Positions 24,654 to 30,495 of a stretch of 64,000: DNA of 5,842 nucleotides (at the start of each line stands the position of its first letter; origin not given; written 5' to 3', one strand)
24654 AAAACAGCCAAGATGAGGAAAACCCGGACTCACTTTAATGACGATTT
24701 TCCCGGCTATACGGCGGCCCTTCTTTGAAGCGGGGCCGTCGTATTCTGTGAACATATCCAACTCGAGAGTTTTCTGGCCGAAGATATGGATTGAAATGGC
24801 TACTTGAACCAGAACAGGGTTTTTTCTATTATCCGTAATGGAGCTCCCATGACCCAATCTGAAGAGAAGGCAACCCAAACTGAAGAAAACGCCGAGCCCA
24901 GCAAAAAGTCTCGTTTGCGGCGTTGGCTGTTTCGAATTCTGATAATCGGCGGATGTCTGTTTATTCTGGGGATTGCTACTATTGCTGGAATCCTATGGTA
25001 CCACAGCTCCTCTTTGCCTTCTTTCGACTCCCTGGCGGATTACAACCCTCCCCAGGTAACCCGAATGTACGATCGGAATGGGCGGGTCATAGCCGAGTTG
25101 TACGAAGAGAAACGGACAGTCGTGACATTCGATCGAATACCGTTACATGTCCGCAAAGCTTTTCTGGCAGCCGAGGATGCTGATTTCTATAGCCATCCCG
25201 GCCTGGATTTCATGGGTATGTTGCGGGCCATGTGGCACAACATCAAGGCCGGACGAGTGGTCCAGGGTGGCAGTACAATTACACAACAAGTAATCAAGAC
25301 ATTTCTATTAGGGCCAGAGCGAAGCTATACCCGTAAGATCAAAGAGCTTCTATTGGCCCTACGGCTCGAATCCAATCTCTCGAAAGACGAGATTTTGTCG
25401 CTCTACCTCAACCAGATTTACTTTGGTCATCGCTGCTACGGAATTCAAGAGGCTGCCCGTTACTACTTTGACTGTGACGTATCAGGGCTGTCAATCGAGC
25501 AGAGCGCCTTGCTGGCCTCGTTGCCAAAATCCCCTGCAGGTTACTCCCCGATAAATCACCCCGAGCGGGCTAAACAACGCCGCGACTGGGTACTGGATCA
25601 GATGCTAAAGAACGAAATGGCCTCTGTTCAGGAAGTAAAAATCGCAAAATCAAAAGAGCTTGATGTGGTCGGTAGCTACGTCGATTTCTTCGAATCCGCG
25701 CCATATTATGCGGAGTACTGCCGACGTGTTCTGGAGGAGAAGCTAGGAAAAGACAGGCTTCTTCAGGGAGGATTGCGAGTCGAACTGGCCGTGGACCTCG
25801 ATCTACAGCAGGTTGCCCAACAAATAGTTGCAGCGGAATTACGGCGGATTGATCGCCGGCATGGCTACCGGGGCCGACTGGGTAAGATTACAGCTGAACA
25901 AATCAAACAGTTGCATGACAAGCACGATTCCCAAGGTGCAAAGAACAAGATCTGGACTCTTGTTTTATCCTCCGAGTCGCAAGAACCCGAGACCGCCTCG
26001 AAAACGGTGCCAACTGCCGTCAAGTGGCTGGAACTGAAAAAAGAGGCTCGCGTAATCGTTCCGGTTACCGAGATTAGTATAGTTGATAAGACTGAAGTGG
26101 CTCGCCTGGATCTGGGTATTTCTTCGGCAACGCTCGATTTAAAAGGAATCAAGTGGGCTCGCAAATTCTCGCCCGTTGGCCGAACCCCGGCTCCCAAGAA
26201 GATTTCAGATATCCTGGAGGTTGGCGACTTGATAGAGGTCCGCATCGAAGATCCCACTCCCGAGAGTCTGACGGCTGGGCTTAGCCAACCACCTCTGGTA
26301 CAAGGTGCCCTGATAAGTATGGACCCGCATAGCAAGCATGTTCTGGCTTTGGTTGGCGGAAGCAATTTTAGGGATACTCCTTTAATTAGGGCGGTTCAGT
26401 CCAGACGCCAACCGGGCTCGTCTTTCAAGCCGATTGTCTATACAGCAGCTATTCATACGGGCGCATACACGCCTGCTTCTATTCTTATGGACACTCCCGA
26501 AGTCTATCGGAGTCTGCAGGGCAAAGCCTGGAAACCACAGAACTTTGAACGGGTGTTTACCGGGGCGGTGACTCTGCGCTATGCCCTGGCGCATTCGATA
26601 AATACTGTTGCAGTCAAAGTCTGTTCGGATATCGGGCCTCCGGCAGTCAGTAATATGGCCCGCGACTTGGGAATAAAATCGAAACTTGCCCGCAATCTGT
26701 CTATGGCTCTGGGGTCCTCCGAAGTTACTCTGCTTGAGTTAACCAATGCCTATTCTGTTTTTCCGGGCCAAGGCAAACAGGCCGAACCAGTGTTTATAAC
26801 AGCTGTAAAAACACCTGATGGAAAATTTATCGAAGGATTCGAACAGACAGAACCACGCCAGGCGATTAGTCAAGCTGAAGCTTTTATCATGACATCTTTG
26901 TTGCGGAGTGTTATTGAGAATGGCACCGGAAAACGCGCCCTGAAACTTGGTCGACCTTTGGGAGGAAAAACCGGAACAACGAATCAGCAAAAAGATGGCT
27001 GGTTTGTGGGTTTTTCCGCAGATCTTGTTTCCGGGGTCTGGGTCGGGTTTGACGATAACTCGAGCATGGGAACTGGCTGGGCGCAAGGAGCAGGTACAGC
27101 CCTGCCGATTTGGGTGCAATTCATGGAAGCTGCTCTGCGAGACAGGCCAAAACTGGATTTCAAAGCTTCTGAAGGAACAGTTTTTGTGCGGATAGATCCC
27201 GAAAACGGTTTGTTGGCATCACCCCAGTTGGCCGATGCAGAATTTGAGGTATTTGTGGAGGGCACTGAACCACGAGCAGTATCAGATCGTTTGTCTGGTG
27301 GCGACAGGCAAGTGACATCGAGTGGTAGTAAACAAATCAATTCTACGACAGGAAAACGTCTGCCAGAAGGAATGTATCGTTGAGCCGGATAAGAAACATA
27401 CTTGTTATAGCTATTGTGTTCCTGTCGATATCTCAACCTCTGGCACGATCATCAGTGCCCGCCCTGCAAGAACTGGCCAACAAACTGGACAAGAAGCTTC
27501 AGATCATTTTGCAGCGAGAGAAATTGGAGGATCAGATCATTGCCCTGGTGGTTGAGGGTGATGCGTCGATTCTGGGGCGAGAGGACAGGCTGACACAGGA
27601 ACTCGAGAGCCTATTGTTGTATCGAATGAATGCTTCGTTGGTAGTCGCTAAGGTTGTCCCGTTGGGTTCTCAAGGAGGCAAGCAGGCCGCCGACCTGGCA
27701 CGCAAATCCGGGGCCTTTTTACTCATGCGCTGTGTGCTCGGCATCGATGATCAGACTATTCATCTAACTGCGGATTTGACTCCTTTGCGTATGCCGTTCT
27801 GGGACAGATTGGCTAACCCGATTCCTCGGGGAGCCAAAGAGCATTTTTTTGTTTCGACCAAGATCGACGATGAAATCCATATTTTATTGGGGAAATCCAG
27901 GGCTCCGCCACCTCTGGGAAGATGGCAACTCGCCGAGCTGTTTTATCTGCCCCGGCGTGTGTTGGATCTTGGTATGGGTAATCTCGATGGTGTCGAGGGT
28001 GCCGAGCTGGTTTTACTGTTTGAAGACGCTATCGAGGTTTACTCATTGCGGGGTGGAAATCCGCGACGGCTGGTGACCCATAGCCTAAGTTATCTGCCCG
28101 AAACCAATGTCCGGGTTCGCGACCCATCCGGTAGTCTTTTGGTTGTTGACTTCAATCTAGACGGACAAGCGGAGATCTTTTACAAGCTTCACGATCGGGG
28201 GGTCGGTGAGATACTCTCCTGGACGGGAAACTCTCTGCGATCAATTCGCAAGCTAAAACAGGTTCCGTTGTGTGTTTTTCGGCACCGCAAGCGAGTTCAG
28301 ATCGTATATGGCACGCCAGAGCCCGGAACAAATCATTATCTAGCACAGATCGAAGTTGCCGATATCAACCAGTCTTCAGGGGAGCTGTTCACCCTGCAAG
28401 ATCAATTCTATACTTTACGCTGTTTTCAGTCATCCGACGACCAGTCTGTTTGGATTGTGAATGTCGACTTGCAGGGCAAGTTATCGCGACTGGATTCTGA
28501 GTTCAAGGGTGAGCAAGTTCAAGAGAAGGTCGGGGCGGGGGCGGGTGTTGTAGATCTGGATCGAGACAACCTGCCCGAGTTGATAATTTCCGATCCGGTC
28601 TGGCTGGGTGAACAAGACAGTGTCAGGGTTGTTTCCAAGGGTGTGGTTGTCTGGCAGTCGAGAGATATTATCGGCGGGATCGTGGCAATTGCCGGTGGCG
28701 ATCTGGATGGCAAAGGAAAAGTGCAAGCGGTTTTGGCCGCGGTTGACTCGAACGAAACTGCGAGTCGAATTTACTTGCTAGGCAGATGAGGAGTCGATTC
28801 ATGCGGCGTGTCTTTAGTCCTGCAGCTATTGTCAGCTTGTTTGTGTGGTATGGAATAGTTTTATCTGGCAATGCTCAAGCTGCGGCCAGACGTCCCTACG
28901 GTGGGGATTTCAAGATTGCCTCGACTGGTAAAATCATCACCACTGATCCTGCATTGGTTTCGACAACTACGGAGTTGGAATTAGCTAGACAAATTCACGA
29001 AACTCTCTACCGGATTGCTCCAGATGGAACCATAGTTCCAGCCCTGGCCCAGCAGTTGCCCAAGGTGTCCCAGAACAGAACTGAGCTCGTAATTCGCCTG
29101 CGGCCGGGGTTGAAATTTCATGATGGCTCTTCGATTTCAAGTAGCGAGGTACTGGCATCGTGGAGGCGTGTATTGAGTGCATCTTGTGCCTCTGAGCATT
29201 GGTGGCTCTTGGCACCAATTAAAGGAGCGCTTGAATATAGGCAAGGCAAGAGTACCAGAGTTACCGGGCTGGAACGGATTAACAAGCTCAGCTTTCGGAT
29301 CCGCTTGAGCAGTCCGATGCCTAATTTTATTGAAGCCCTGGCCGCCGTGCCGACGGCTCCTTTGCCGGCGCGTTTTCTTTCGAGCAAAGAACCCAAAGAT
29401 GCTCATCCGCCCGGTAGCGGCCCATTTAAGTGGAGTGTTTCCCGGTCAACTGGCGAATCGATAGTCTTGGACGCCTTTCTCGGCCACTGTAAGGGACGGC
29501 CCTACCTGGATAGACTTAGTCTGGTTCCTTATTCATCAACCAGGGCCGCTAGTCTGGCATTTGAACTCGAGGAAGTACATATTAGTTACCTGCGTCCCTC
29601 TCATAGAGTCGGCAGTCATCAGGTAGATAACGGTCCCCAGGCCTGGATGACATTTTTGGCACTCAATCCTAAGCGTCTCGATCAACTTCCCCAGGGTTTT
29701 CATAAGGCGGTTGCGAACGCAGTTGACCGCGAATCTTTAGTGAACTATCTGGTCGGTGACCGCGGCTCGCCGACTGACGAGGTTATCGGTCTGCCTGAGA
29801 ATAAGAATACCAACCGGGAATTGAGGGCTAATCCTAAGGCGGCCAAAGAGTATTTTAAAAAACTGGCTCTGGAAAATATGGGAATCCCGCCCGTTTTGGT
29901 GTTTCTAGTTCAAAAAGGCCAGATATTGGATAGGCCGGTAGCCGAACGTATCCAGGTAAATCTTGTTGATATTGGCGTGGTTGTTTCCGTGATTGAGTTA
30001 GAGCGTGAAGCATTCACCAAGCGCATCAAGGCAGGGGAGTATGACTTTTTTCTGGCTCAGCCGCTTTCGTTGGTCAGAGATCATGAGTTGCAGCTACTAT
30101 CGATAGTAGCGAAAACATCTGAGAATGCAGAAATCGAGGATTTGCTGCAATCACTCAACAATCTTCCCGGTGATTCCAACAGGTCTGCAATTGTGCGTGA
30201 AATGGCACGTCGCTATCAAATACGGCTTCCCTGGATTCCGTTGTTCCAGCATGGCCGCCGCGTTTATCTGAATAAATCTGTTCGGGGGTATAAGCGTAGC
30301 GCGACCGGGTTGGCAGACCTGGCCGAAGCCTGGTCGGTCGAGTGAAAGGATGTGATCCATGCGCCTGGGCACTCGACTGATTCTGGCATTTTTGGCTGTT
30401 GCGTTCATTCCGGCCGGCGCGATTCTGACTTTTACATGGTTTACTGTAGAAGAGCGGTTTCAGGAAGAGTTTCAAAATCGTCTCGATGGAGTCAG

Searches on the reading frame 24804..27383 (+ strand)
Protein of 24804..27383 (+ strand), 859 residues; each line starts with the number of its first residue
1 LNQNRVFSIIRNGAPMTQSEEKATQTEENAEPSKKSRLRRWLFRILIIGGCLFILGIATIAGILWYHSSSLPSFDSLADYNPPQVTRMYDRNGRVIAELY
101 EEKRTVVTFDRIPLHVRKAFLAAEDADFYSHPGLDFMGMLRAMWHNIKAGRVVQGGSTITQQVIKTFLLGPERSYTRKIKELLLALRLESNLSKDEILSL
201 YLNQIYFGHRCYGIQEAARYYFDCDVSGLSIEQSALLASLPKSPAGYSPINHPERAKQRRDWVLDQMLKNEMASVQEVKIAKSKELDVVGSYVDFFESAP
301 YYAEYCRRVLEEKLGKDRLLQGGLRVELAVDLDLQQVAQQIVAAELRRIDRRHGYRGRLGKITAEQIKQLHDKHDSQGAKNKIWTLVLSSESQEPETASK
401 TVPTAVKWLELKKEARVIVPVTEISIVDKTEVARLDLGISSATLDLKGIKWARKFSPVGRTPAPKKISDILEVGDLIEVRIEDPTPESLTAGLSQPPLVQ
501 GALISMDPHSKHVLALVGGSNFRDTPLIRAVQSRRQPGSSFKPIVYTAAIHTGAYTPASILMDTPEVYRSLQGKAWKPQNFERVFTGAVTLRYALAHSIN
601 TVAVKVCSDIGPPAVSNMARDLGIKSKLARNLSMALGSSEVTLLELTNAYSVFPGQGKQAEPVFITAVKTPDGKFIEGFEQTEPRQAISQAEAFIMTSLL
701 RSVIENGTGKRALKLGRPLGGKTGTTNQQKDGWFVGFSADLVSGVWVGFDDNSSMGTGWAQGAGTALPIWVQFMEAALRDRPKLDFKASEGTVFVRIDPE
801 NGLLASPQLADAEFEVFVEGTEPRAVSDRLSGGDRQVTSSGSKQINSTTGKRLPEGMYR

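Call 5: search_protein_families(library=pfam, proteins=[window:24804-27383:+], max_evalue=0.01)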
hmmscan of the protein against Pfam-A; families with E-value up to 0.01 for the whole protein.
window:24804-27383:+ (859 aa): 3 families
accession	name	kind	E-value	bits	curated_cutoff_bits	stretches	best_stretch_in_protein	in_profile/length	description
PF00912.28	Transgly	-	1.9e-67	226.6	27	1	93-267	2-177/178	Transglycosylase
PF00905.27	Transpeptidase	-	2.7e-27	96.2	22.1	1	502-738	2-265/299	Penicillin binding protein transpeptidase domain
PF17092.11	PCB_OB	-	3.4e-07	31.4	27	1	438-498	53-110/111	Penicillin-binding protein OB-like domain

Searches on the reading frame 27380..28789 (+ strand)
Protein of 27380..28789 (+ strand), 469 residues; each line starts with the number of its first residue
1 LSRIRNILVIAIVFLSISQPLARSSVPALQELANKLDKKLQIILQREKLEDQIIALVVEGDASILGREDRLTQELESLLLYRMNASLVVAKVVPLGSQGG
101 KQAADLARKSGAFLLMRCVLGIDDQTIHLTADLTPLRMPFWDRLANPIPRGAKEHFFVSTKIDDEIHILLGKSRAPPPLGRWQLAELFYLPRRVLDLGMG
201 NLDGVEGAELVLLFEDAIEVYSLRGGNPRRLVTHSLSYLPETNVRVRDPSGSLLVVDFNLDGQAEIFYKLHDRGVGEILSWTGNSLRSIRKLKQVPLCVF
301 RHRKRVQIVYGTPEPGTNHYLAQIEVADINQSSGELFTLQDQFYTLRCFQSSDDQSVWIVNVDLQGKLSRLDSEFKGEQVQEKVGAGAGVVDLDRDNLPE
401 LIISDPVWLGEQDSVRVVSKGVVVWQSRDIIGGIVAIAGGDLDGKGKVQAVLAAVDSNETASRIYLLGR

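Call 5: search_protein_families(library=pfam, proteins=[window:27380-28789:+], max_evalue=0.01)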
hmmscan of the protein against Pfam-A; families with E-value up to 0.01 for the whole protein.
window:27380-28789:+ (469 aa): 1 family
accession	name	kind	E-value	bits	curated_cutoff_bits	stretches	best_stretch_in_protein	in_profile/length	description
PF13517.12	FG-GAP_3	-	0.0018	19.3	26.9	0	241-267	34-60/61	FG-GAP-like repeat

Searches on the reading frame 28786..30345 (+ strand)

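Call 5: search_protein_families(library=pfam, proteins=[window:28786-30345:+], max_evalue=0.01)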
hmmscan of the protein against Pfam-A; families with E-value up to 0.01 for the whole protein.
window:28786-30345:+ (519 aa): 1 family
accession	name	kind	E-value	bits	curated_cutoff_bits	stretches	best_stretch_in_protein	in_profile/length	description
PF00496.27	SBP_bac_5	-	1.4e-44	153.2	32.4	1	82-425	1-345/368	Bacterial extracellular solute-binding proteins, family 5 Middle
